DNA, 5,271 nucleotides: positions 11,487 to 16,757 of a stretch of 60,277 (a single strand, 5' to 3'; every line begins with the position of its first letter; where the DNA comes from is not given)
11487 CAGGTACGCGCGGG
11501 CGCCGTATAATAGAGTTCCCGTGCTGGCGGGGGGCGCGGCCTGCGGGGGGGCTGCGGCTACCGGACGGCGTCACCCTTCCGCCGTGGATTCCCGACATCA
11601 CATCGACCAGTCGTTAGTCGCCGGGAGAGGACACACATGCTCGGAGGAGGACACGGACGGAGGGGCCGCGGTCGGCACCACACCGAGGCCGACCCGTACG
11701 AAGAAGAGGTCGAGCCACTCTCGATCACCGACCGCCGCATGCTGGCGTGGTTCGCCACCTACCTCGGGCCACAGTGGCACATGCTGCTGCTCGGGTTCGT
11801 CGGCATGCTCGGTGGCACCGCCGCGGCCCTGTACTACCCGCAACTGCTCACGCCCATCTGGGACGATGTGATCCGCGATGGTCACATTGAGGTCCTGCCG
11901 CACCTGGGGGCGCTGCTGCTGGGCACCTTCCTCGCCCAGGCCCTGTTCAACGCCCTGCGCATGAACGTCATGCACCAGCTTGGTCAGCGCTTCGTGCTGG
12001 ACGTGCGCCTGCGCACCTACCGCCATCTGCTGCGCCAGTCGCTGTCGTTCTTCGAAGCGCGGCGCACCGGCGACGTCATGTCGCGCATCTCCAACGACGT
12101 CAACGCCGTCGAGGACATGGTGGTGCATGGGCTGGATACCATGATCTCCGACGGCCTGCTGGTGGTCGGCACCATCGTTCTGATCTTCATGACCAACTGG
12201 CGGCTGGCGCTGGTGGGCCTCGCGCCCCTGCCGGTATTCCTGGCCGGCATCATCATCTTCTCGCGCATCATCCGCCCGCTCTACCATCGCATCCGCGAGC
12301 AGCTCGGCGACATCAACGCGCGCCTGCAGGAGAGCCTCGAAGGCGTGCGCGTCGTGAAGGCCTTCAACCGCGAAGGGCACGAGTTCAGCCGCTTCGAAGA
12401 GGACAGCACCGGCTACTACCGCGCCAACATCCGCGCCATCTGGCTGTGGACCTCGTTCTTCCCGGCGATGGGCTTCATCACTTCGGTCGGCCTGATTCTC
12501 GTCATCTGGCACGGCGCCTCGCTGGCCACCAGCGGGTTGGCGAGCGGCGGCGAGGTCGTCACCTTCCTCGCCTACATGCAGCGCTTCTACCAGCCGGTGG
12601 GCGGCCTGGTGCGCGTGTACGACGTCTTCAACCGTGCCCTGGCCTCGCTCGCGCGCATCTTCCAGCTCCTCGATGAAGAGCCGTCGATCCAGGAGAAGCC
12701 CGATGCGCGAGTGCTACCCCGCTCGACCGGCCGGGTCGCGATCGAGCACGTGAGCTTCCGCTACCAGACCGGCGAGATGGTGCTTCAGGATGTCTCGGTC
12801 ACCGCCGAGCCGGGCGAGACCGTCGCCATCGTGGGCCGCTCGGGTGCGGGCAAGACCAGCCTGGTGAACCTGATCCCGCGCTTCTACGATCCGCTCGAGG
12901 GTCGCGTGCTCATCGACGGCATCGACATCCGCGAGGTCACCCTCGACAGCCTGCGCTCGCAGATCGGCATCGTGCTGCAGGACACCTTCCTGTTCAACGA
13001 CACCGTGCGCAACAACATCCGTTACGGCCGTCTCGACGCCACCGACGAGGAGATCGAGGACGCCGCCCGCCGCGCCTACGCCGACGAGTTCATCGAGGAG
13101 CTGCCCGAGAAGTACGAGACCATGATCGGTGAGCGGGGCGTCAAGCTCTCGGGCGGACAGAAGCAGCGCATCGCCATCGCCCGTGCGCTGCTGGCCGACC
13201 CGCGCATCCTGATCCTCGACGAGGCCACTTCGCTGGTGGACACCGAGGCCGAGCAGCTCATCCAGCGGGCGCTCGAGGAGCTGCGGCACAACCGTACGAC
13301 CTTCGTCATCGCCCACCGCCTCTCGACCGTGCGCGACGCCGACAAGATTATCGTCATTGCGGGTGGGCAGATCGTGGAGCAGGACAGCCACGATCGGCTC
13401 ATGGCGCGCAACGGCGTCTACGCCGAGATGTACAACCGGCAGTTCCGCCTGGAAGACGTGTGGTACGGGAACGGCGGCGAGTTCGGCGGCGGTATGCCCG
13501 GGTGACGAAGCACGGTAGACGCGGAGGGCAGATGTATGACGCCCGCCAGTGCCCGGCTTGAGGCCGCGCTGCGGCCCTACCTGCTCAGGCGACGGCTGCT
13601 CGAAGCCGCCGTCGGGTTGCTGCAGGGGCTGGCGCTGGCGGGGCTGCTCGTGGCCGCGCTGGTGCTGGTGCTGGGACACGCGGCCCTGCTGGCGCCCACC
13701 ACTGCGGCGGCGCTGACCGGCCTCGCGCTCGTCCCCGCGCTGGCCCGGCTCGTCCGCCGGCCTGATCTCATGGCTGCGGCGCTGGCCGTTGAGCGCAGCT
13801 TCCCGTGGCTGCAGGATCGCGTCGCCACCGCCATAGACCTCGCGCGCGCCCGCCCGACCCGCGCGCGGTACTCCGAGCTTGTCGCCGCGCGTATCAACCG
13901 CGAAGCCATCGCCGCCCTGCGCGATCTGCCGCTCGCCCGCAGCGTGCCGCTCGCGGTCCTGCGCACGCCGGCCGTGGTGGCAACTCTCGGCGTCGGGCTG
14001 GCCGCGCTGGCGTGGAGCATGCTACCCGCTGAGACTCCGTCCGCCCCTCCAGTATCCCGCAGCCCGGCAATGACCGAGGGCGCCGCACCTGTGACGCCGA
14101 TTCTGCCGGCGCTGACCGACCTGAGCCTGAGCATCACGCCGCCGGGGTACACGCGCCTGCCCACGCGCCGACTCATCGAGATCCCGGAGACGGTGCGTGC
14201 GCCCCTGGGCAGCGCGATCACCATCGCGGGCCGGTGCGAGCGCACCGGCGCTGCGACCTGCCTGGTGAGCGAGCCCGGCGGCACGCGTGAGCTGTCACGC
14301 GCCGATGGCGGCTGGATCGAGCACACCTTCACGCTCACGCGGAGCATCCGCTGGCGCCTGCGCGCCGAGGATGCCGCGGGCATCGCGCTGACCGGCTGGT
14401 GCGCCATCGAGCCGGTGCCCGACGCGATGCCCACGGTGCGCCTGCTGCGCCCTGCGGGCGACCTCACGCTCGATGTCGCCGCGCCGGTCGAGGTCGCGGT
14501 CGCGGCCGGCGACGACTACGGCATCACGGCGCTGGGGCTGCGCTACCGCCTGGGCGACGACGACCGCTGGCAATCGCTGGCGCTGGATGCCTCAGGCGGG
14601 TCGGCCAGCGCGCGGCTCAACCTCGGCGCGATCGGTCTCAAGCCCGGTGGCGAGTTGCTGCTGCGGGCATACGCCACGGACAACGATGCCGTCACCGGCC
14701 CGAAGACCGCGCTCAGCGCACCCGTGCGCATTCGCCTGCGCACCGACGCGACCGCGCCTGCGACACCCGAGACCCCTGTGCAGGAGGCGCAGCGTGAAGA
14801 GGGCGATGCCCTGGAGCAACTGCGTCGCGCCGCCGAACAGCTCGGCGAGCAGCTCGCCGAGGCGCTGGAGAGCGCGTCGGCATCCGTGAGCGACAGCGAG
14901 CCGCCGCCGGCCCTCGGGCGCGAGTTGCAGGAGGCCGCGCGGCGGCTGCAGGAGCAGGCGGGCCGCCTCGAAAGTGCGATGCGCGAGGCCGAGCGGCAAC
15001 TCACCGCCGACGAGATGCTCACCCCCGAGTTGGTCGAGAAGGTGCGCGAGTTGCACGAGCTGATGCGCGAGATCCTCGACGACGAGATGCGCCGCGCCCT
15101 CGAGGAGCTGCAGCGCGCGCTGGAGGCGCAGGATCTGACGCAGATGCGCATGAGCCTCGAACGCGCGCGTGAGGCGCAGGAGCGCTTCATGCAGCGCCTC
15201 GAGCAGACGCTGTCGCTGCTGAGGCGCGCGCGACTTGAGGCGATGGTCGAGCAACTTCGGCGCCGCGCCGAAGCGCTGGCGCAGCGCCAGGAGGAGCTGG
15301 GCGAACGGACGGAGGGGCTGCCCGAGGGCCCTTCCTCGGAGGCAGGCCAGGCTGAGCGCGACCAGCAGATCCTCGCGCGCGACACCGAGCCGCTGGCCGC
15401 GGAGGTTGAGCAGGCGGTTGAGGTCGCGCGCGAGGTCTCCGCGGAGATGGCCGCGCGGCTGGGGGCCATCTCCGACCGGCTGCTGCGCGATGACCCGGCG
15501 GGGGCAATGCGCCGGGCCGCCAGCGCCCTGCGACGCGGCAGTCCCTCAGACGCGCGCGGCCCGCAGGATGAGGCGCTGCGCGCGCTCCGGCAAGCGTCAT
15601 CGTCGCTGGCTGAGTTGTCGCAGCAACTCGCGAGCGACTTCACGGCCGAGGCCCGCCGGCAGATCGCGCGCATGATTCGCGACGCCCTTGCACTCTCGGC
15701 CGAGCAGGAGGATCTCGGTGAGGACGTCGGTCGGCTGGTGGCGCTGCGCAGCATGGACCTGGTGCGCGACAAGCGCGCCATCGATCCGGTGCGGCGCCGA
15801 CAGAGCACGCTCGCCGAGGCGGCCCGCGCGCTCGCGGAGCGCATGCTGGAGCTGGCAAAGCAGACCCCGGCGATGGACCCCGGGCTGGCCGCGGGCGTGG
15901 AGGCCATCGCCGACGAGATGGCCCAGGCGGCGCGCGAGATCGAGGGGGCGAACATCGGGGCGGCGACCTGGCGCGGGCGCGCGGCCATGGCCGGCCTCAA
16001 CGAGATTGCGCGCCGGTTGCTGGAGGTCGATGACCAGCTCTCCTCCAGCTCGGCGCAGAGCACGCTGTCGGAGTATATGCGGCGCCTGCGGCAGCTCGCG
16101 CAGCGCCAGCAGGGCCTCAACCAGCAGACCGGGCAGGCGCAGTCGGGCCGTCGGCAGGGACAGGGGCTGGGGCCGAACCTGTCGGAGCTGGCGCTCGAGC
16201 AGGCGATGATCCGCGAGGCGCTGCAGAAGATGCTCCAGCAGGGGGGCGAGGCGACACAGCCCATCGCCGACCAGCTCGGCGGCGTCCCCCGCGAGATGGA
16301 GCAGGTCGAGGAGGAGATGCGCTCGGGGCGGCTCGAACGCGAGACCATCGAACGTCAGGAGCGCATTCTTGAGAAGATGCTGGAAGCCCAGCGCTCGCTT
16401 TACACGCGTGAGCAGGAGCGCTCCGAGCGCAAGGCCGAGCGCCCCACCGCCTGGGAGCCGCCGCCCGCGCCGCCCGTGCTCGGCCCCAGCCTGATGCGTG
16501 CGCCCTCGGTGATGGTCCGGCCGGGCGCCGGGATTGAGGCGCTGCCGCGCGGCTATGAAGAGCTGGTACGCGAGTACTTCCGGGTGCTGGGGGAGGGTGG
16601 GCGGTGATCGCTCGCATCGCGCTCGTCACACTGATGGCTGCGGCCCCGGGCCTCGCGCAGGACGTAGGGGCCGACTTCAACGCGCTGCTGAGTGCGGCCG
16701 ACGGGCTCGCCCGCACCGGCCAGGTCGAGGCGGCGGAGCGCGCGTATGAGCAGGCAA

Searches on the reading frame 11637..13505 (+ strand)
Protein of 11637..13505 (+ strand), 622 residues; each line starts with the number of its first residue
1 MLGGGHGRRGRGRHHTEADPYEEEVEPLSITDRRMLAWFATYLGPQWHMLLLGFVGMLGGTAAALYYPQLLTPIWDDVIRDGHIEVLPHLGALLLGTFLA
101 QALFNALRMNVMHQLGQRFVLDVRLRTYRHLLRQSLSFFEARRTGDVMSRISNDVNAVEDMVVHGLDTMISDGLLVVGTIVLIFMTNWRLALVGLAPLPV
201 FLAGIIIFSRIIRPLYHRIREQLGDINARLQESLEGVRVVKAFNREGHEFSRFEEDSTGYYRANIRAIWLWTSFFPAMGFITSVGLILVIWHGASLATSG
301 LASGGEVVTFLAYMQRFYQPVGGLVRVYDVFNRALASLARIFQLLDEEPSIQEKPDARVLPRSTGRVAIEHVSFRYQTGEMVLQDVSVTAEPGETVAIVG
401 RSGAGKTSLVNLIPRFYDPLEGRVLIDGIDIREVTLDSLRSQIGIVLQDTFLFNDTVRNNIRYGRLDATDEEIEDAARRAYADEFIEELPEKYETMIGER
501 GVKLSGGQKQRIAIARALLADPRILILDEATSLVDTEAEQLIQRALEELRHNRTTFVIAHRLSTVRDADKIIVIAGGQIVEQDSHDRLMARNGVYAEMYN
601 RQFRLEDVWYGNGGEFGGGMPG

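Call 31: search_protein_families(library=pfam, proteins=[window:11637-13505:+], max_evalue=0.0001)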
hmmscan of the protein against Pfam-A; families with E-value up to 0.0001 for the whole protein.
window:11637-13505:+ (622 aa): 3 families
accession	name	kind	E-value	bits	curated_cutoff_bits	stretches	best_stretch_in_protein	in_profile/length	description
PF00664.28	ABC_membrane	-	7.8e-54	183.6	28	1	50-320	1-273/274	ABC transporter transmembrane region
PF00005.33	ABC_tran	-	6.3e-35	121.2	25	1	383-532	1-137/137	ABC transporter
PF02463.25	SMC_N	-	7.2e-07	29.3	40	1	438-574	125-211/220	RecF/RecN/SMC N terminal domain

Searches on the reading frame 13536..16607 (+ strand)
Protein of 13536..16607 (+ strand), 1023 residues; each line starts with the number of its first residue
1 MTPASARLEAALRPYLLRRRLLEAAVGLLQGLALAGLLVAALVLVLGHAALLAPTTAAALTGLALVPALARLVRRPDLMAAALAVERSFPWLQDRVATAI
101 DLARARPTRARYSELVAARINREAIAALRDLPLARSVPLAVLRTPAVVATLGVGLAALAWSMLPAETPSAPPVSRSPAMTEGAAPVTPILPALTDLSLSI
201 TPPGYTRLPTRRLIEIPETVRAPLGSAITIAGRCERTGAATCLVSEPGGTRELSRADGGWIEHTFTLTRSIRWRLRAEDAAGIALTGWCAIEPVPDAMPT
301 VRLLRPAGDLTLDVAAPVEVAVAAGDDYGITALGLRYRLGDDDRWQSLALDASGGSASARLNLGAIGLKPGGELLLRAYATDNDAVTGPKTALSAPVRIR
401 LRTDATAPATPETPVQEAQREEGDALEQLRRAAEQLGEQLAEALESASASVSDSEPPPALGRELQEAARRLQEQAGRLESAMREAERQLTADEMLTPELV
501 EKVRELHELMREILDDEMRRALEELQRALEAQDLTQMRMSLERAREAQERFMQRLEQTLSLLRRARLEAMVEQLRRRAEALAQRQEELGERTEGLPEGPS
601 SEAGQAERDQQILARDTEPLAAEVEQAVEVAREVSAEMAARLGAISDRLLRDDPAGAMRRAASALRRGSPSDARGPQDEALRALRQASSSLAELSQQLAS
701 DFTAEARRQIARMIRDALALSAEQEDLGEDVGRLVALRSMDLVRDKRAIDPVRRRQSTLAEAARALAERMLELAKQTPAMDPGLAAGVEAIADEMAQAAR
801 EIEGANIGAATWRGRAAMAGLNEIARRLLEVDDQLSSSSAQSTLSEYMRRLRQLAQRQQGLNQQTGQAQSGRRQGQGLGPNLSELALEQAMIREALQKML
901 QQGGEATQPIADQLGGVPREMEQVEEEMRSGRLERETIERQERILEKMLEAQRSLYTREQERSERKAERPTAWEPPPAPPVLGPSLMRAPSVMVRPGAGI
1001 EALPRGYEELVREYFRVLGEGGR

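Call 31: search_protein_families(library=pfam, proteins=[window:13536-16607:+], max_evalue=0.0001)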
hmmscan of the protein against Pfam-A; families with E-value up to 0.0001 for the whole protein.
window:13536-16607:+ (1023 aa): 1 family
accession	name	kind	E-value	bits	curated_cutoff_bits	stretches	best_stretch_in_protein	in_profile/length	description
PF13779.11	DUF4175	-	4.5e-09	35.4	27.3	1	30-343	24-327/825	Domain of unknown function (DUF4175)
